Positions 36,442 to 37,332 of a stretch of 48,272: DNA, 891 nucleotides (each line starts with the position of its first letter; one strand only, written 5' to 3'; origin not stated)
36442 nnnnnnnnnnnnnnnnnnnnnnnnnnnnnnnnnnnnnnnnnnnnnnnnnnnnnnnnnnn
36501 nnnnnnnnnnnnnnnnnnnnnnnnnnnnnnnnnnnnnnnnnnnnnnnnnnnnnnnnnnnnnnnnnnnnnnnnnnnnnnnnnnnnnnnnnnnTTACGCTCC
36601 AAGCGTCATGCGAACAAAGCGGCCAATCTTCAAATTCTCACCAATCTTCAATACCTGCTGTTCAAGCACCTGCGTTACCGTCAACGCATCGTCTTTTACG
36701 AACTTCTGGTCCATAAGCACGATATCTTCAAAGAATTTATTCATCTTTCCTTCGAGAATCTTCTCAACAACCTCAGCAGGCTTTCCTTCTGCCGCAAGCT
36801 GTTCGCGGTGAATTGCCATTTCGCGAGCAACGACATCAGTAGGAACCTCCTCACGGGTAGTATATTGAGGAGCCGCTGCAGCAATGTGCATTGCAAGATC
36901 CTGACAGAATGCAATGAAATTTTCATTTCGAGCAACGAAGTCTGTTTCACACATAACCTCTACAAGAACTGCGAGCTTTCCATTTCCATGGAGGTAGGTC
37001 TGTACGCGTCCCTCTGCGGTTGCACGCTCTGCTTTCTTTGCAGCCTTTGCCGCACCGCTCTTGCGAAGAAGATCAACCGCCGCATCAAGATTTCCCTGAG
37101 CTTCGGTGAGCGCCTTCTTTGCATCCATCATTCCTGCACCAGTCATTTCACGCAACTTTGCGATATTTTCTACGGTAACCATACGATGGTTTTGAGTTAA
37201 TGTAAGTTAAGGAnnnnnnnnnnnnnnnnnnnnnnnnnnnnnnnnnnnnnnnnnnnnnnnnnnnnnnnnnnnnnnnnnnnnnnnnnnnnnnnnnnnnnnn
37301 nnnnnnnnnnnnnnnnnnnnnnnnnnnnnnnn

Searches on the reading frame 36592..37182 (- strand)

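Call 25: search_protein_families(library=pfam, proteins=[window:36592-37182:-], max_evalue=0.001)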
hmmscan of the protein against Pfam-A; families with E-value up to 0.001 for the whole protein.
window:36592-37182:- (196 aa): 1 family
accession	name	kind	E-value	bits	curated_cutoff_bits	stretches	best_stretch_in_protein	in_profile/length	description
PF00889.24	EF_TS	-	1.3e-39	136.3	27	1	37-195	58-203/204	Elongation factor TS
